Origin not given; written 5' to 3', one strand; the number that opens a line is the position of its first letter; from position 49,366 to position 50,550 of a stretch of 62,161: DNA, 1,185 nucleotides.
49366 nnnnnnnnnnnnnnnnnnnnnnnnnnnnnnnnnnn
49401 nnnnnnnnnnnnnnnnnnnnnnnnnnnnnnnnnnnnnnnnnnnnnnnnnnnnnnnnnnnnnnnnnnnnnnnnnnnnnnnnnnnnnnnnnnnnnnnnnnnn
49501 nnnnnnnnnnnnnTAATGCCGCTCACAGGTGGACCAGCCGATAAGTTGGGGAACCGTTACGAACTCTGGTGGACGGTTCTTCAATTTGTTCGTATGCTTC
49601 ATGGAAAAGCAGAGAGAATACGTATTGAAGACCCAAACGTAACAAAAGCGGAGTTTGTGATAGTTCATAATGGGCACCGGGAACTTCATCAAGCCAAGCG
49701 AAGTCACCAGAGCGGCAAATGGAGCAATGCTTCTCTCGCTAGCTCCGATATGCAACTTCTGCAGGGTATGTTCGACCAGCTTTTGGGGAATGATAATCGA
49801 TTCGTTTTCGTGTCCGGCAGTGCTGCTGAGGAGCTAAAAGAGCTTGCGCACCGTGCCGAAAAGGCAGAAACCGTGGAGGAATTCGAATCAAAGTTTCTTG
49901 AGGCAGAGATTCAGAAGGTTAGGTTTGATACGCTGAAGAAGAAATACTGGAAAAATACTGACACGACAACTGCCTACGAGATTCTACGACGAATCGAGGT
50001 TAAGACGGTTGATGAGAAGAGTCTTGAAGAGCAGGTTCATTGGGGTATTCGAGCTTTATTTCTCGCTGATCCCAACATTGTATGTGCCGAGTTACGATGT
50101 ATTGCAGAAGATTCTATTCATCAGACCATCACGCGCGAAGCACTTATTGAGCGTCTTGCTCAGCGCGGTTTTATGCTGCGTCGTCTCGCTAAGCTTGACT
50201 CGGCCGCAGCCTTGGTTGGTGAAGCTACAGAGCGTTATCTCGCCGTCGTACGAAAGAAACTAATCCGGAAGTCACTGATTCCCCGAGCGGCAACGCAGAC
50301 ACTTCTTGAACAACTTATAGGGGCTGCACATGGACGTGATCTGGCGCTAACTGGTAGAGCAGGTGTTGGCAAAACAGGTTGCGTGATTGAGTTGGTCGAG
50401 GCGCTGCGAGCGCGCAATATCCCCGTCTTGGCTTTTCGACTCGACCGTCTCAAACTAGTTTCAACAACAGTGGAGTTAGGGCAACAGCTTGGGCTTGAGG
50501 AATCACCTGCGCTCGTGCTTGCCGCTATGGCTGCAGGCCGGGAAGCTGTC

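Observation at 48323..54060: Candidate antiviral system: HEPN-motif protein translationally coupled to a nuclease-STAND NTPase-HEAT repeat giant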

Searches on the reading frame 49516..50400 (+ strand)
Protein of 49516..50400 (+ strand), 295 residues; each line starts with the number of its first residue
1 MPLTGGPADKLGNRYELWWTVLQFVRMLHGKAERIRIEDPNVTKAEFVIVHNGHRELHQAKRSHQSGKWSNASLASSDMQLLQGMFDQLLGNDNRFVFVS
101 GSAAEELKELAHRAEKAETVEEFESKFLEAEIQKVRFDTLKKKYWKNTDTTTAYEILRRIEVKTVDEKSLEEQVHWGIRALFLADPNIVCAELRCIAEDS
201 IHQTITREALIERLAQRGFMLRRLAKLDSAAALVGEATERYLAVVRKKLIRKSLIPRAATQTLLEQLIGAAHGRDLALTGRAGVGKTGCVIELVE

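Call 32: search_protein_families(library=padloc, proteins=[window:49516-50400:+], max_evalue=10)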
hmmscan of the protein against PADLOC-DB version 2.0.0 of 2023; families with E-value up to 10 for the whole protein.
window:49516-50400:+ (295 aa): 1 family
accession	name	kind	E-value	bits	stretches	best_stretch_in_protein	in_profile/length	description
PDLC04142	capH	-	0.12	11.5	1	203-230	4-31/103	capH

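Call 53: find_homologous_proteins(query=window:49516-50265:+, max_evalue=0.001)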
Query window:49516-50265:+ (250 aa): 139 proteins with E <= 0.001 among 1525 candidates; the best 120 are listed.
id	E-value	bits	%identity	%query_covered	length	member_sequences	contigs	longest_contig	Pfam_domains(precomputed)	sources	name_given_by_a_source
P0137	1.7e-112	393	73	100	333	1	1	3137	-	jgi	jgi:hypothetical protein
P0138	1.2e-97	344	65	99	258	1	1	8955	-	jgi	jgi:hypothetical protein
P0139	3.7e-97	343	64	100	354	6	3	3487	-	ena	-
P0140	6.2e-92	326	62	100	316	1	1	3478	-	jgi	jgi:hypothetical protein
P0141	8.0e-92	325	62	100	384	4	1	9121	-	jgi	-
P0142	5.6e-90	319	63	100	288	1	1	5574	-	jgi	jgi:hypothetical protein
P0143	1.7e-86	308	60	100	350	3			-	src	-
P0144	4.1e-86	307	59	100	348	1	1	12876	-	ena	-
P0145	2.2e-82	294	73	76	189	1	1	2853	-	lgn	-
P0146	1.6e-81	292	58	100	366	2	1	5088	-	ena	-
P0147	2.6e-81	291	62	88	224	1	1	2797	-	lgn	-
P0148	4.9e-81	290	55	99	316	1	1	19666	-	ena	-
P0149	7.0e-81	289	55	99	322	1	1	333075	-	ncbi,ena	-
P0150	1.2e-80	289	65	82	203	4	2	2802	-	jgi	jgi:hypothetical protein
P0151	4.2e-79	284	57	100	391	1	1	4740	-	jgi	jgi:rRNA-processing protein FCF1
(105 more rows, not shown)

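Call 56: search_protein_families(library=pfam, alignment_id=A4, max_evalue=1)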
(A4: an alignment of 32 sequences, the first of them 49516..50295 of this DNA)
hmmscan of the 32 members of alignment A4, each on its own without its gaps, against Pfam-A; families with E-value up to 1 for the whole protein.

A. member 1, window:49516-50295:+ (260 aa): 3 families
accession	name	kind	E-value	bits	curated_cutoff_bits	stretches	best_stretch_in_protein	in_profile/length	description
PF14411.12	LHH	-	0.012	16.2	23.3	1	108-148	34-73/76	A nuclease of the HNH/ENDO VII superfamily with conserved LHH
PF24015.1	DUF7329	-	0.046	13.6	27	1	102-160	102-160/242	Family of unknown function (DUF7329)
PF11279.13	DUF3080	-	0.16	11.6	26.5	1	55-154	104-201/315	Protein of unknown function (DUF3080)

B. families by the number of members that match (of 32 scanned): 66 families (the first 25 are shown)
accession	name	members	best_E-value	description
PF13401.12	AAA_22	12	0.00014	AAA domain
PF13191.12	AAA_16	12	0.00076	AAA ATPase domain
PF13604.12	AAA_30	11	6.6e-05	AAA domain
PF25199.1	nSTAND_NTPase5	11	0.0018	Novel STAND NTPase 5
PF13245.12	AAA_19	9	0.0061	AAA domain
PF03266.21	NTPase_1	8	0.0063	NTPase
PF05729.18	NACHT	7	0.024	NACHT domain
PF20720.3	nSTAND3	5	0.005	Novel STAND NTPase 3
PF12775.13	AAA_7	5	0.016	P-loop containing dynein motor region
PF14130.12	Cap4_nuclease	4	0.00058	Cap4, dsDNA endonuclease domain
PF01656.29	CbiA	4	0.027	CobQ/CobB/MinD/ParA nucleotide binding domain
PF10412.15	TrwB_AAD_bind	3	0.0058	Type IV secretion-system coupling protein DNA-binding domain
PF24883.2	NPHP3_N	3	0.0087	Nephrocystin 3, N-terminal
PF09848.15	SLFN-g3_helicase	3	0.029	Schlafen group 3, DNA/RNA helicase domain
PF04851.21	ResIII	2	0.012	Type III restriction enzyme, res subunit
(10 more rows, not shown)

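Call 59: predict_structure(alignment_id=A4)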
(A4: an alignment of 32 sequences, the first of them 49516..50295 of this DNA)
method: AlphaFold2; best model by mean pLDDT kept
length: 260 residues; sequences in the alignment: 32
mean_pLDDT: 86.9   pTM: 0.79
mean pLDDT of the five models: 86.9, 86.6, 86.4, 84.6, 84.2
residues with pLDDT >= 90: 173; 70-90: 58; 50-70: 18; < 50: 11
segments of 3 or more residues with pLDDT < 50: 1-9
pLDDT, mean of each block of 10 residues (from residue 1): 37 81 95 90 86 92 89 91 94 95 95 96 92 94 94 97 94 94 93 93 94 95 74 78 72 54
secondary structure, 60 per line:
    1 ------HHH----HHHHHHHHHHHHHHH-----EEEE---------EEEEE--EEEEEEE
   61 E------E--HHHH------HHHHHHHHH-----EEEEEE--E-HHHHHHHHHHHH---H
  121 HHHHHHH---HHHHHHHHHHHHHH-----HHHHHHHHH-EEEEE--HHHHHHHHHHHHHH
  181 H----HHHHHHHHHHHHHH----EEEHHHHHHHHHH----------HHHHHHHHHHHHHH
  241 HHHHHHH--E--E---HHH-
elements in order: H14-28 E34-37 E47-51 E54-61 H71-74 H81-89 E95-100 H105-116 H120-127 H131-144 H150-158 E160-164 H167-181 H186-199 E204-206 H207-216 H227-247

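Call 62: fold_search(model_id=the predicted structure, library=pdb)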
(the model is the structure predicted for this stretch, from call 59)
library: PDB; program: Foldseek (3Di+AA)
matches with E <= 10: 357; with E <= 0.001: 21
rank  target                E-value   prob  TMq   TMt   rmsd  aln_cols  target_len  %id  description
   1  8zue_A                3.6e-07  1.00  0.52  0.28   6.8       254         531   16  cryo-electron microscopy (cryo-EM) structure of the Hachiman defense system from Escherichia coli (released 2025-03-26)
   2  9nxx_D                3.8e-06  1.00  0.47  0.34   9.7       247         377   15  LmuA_conformation 1 (released 2025-12-17)
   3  9hr5_C                8.0e-06  1.00  0.50  0.36   6.6       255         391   13  Salmonella enterica Lamassu LmuA nuclease tetramer bound to DNA duplex (released 2025-10-01)
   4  9hr5_A                1.1e-05  1.00  0.50  0.36   6.6       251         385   14  Salmonella enterica Lamassu LmuA nuclease tetramer bound to DNA duplex (released 2025-10-01)
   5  7yib                  1.5e-05  1.00  0.58  0.33   5.2       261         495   10  Crystal structure of wild-type Cap4 SAVED domain-containing receptor from Enterobacter cloacae (released 2023-05-31)
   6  8dgc_A                2.0e-05  1.00  0.53  0.08   4.7       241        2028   11  Avs3 bound to phage PhiV-1 terminase (released 2022-08-03)
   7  9nxx_B                2.5e-05  1.00  0.45  0.32  10.3       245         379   16  LmuA_conformation 1 (released 2025-12-17)
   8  6vm5                  2.8e-05  1.00  0.51  0.34   5.0       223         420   11  Structure of Moraxella osloensis Cap4 SAVED/CARF-domain containing receptor (released 2020-06-17)
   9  7yia                  3.2e-05  1.00  0.55  0.32   5.6       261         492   10  Crystal structure of K74A mutant of Cap4 SAVED domain-containing receptor from Enterobacter cloacae (released 2023-05-31)
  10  6wam_F                1.1e-04  1.00  0.53  0.35   5.7       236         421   13  Structure of Acinetobacter baumannii Cap4 SAVED/CARF-domain containing receptor (released 2020-06-17)
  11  6wam_B                1.7e-04  1.00  0.52  0.33   5.5       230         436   13  Structure of Acinetobacter baumannii Cap4 SAVED/CARF-domain containing receptor (released 2020-06-17)
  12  6vm6_E                2.0e-04  1.00  0.50  0.33   5.8       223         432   13  Structure of Acinetobacter baumannii Cap4 SAVED/CARF-domain containing receptor with the cyclic trinucleotide 2'3'3'-c (released 2020-06-17)
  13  6wan_F                2.1e-04  1.00  0.51  0.35   5.8       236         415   13  Structure of Acinetobacter baumannii Cap4 SAVED/CARF-domain containing receptor with the cyclic trinucleotide 3'3'3'-c (released 2020-06-17)
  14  6vm6_A                2.3e-04  1.00  0.51  0.33   5.7       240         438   13  Structure of Acinetobacter baumannii Cap4 SAVED/CARF-domain containing receptor with the cyclic trinucleotide 2'3'3'-c (released 2020-06-17)
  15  6wam_A                3.4e-04  1.00  0.52  0.34   5.7       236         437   13  Structure of Acinetobacter baumannii Cap4 SAVED/CARF-domain containing receptor (released 2020-06-17)
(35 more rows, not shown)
